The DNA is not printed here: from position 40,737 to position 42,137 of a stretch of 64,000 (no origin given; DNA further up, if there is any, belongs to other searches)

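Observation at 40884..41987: Cytoplasmic papain-like C1 peptidase fused to a DnaJ-type CxxCxGxG zinc finger, with a paralog 5 kb away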

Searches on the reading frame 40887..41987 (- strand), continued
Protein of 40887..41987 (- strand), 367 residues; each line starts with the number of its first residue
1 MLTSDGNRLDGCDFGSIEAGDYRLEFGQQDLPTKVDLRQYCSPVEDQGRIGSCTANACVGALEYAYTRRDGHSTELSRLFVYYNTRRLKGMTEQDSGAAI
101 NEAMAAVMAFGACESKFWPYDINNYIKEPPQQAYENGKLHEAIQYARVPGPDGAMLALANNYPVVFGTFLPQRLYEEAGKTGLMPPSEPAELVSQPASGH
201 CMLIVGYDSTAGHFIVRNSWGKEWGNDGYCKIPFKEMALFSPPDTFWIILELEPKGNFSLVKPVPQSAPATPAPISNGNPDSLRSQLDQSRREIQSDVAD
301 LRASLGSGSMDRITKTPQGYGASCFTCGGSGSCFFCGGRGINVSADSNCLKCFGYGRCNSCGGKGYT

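Call 68: search_dna_similar(query=window:40887-41987:-, collection=plasmids, mode=protein, max_rows=12)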
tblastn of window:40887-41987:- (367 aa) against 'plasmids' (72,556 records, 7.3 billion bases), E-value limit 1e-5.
Records with a match: 36; places in all: 37; records where one place covers at least 80% of the query: 0.
Best place of each record, by identity: <60% 36.
By first word of the organism name: Sinorhizobium 11; Bacillus 8; Deinococcus 2; Persicobacter 2; Leptospira 2; Burkholderia 2; Sporomusa 1; Streptomyces 1; Rhizobium 1; Ralstonia 1; and 5 more.
By predicted mobility (MOB-suite, as given by PLSDB): non-mobilizable 19; conjugative 14; mobilizable 3.
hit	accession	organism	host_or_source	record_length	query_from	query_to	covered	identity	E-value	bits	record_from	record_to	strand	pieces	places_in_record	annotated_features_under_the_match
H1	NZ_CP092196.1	Deinococcus sp. KNUC1210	Setaria viridis,cell ...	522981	31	253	61%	37.6%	1e-32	136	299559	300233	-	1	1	C1 family peptidase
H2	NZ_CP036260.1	Sporomusa termitida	whole organism,intestinal contents of ...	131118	31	269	65%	34.5%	6e-19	96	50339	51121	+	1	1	C1 family peptidase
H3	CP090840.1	Streptomyces viridifaciens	Whole organism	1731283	31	249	60%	36.6%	7e-31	131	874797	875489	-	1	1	C1 family peptidase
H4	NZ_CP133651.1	Bacillus cereus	-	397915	28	235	57%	36.6%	4e-32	135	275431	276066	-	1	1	C1 family peptidase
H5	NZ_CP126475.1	Bacillus thuringiensis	mixed culture,termite gut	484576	28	235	57%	36.6%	4e-32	135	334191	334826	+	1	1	C1 family peptidase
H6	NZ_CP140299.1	Sinorhizobium kummerowiae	Kummerowia stipulacea,Pure culture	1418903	29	253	61%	32.4%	5e-26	117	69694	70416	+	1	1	none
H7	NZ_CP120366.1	Sinorhizobium kummerowiae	Kummerowia stipulacea,Pure culture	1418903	29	253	61%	32.4%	5e-26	117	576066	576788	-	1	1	none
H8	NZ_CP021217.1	Sinorhizobium meliloti RU11/001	-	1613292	29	253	61%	32.4%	6e-26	117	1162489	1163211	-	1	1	none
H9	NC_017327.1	Sinorhizobium meliloti SM11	-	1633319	29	253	61%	32.4%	6e-26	117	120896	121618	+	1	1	none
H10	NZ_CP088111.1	Sinorhizobium medicae WSM1115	cell culture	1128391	29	253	61%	32.4%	6e-26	116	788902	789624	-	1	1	record has no annotation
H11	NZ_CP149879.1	Sinorhizobium medicae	Medicago sativa,Cell Culture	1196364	29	253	61%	32.4%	6e-26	116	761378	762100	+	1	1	record has no annotation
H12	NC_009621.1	Sinorhizobium medicae WSM419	-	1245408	29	253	61%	32.4%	6e-26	116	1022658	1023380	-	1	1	record has no annotation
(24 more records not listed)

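Call 69: search_dna_similar(query=window:40887-41987:-, collection=phages, mode=protein, max_rows=12)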
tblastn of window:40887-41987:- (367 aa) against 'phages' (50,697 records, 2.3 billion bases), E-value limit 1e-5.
Records with a match: 10; places in all: 10; records where one place covers at least 80% of the query: 0.
Best place of each record, by identity: <60% 10.
By first word of the organism name: Prevotella 6; uncultured 1; Burkholderia 1; Streptomyces 1; Alicyclobacillus 1.
By host as written in the record: Prevotella sp. 6; - 1; Burkholderia glumae 1; Streptomyces sp. 1; Alicyclobacillus acidoterrestris MMB007 1.
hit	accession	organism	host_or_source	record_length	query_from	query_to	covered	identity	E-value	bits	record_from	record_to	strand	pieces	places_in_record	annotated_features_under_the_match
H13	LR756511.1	uncultured phage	metagenomic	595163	31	247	59%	37.6%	1e-31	132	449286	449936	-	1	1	record has no annotation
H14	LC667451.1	Burkholderia phage FLC9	Burkholderia glumae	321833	26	252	62%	35.0%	7e-30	126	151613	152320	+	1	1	hypothetical protein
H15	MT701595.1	Streptomyces phage Shaeky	Streptomyces sp.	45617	43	283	66%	26.7%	7e-7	57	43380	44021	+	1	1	hypothetical protein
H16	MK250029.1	Prevotella phage Lak-C1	Prevotella sp.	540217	31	236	56%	27.6%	3e-7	58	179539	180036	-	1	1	record has no annotation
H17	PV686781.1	Alicyclobacillus phage MMB025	Alicyclobacillus acidoterrestris MMB007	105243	29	225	54%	28.4%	6e-9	64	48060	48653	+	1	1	endolysin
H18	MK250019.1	Prevotella phage Lak-A2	Prevotella sp.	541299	31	236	56%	26.6%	1e-6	56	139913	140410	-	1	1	record has no annotation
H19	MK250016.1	Prevotella phage Lak-A1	Prevotella sp.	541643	31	236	56%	24.5%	4e-7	58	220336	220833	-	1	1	record has no annotation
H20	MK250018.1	Prevotella phage Lak-A1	Prevotella sp.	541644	31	236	56%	24.5%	4e-7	58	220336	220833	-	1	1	record has no annotation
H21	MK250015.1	Prevotella phage Lak-A1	Prevotella sp.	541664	31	236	56%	24.5%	4e-7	58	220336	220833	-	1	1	record has no annotation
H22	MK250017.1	Prevotella phage Lak-A1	Prevotella sp.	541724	31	236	56%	24.5%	4e-7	58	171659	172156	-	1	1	record has no annotation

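Call 70: find_encoding_contigs(protein=P0006, flank=8000, max_places=1)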
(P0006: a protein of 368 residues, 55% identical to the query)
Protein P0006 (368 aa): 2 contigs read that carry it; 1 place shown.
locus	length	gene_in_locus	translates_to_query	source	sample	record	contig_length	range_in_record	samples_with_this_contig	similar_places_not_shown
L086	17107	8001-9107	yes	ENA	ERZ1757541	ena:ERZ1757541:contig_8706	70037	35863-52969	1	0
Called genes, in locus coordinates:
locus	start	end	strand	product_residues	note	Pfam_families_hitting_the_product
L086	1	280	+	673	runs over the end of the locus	PF02129:Peptidase_S15, PF12146:Hydrolase_4 (weak), PF08530:PepX_C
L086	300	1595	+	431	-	PF13535:ATP-grasp_4, PF02786:CPSase_L_D2 (faint)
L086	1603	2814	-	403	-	PF13489:Methyltransf_23, PF08241:Methyltransf_11, PF08242:Methyltransf_12, PF13649:Methyltransf_25, PF13847:Methyltransf_31 (weak)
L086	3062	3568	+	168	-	-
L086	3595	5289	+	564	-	-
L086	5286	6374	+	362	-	PF00498:FHA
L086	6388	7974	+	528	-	PF00069:Pkinase, PF03109:ABC1 (faint), PF07714:PK_Tyr_Ser-Thr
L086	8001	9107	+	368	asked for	PF00112:Peptidase_C1, PF13529:Peptidase_C39_2 (weak)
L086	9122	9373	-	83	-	PF10073:GapR_DNA-bd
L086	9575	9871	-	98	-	PF06844:DUF1244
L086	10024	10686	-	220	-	PF05013:FGase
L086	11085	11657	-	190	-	-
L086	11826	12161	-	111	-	-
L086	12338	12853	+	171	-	PF00571:CBS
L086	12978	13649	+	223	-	PF02798:GST_N, PF13417:GST_N_3, PF13409:GST_N_2, PF00043:GST_C, PF14497:GST_C_3 (weak), PF13410:GST_C_2 (weak)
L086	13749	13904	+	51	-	-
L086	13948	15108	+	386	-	PF08331:QueG_DUF1730, PF13484:Fer4_16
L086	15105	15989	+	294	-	PF01370:Epimerase (weak)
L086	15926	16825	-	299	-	PF01571:GCV_T, PF25455:Beta-barrel_CAF17_C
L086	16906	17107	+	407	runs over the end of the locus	PF06609:TRI12, PF07690:MFS_1, PF00083:Sugar_tr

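Call 71: find_encoding_contigs(protein=P0008, flank=8000, max_places=1)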
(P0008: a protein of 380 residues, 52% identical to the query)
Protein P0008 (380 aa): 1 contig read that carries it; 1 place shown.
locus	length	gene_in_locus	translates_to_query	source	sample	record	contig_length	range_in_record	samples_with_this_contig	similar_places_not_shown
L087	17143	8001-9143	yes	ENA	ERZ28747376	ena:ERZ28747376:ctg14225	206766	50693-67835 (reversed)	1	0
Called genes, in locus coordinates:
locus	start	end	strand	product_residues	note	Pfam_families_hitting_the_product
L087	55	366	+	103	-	-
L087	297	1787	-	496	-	PF03235:GmrSD_N, PF07510:GmrSD_C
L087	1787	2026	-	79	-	PF03235:GmrSD_N (weak)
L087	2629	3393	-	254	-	PF04986:Y2_Tnp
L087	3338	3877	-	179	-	PF14319:Zn_Tnp_IS91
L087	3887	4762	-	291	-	PF13495:Phage_int_SAM_4, PF00589:Phage_integrase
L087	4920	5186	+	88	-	-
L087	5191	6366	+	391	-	PF00498:FHA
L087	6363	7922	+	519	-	PF00069:Pkinase, PF07714:PK_Tyr_Ser-Thr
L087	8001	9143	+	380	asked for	PF00112:Peptidase_C1, PF13529:Peptidase_C39_2 (faint)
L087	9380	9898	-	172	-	PF13505:OMP_b-brl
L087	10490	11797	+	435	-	PF00561:Abhydrolase_1, PF12146:Hydrolase_4, PF12697:Abhydrolase_6, PF00211:Guanylate_cyc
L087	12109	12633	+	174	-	PF07719:TPR_2 (faint), PF13181:TPR_8 (faint), PF13428:TPR_14 (faint), PF00515:TPR_1 (faint)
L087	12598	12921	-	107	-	PF01209:Ubie_methyltran, PF08241:Methyltransf_11, PF13649:Methyltransf_25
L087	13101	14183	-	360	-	PF01609:DDE_Tnp_1, PF13751:DDE_Tnp_1_6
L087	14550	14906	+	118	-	-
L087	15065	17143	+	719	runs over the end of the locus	PF07731:Cu-oxidase_2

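Call 72: find_encoding_contigs(protein=P0033, flank=8000, max_places=1)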
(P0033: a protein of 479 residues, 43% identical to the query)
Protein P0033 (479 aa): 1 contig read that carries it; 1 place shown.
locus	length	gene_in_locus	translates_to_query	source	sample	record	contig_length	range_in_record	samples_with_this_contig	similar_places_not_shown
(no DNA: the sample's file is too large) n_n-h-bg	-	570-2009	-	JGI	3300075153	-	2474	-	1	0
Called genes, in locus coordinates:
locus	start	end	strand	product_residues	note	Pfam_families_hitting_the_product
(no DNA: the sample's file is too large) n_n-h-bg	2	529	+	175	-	?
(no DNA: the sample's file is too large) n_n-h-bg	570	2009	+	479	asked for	PF00112:Peptidase_C1, PF13529:Peptidase_C39_2 (faint)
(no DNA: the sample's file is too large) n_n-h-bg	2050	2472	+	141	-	?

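Call 73: find_encoding_contigs(protein=P0089, flank=10000, max_places=4)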
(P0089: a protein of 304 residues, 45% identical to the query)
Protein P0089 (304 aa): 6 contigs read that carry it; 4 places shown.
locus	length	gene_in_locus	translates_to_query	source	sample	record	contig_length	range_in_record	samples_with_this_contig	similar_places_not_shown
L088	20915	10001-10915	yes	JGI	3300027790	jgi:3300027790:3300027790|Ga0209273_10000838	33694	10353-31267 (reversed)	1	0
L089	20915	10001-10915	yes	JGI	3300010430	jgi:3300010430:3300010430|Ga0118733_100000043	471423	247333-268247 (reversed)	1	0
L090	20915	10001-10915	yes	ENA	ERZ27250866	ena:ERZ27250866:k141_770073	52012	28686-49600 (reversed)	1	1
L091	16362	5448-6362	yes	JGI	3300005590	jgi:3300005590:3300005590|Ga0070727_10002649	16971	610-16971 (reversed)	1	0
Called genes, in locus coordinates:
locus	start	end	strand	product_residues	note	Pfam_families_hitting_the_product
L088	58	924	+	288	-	PF13621:Cupin_8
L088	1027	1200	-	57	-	PF13396:PLDc_N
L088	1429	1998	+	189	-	PF14891:Peptidase_M91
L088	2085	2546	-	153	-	PF00903:Glyoxalase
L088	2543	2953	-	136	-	PF12840:HTH_20, PF12802:MarR_2 (weak)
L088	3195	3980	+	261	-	-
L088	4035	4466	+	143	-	-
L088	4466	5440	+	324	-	-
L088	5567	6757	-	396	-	PF00112:Peptidase_C1, PF13529:Peptidase_C39_2 (weak)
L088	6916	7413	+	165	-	-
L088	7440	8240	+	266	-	-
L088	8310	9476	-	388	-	PF00089:Trypsin, PF10459:Peptidase_S46 (faint), PF13365:Trypsin_2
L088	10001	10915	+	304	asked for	PF00112:Peptidase_C1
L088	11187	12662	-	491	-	PF03109:ABC1 (faint), PF00069:Pkinase, PF01636:APH (faint), PF07714:PK_Tyr_Ser-Thr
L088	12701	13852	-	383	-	-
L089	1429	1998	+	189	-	PF14891:Peptidase_M91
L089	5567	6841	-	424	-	PF00112:Peptidase_C1, PF13529:Peptidase_C39_2 (weak)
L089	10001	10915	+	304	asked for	PF00112:Peptidase_C1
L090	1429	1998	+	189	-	PF14891:Peptidase_M91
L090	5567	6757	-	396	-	PF00112:Peptidase_C1, PF13529:Peptidase_C39_2 (weak)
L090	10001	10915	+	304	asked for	PF00112:Peptidase_C1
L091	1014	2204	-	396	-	PF00112:Peptidase_C1, PF13529:Peptidase_C39_2 (weak)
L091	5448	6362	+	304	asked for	PF00112:Peptidase_C1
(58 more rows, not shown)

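Call 78: find_encoding_contigs(protein=P0002, flank=3000, max_places=2)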
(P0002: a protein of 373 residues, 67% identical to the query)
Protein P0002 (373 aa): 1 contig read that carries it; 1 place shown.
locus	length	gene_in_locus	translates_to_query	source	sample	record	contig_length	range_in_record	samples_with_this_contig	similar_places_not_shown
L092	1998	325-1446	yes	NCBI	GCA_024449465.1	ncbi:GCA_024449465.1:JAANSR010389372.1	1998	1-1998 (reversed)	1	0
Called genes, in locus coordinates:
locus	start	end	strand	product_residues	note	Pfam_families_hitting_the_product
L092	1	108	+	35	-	?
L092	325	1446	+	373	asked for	PF00112:Peptidase_C1, PF13529:Peptidase_C39_2 (weak)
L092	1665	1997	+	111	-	?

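Call 79: find_encoding_contigs(protein=P0004, flank=4000, max_places=2)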
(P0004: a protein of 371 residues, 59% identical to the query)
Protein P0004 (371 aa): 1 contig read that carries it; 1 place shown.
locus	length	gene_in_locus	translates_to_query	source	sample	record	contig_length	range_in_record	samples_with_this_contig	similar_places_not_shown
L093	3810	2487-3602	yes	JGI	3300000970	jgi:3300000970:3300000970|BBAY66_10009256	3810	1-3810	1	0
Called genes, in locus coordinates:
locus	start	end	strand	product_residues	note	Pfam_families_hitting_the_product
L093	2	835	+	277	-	?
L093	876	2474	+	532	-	PF00069:Pkinase, PF07714:PK_Tyr_Ser-Thr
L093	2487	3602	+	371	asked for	PF00112:Peptidase_C1, PF13529:Peptidase_C39_2 (weak)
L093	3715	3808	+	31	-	?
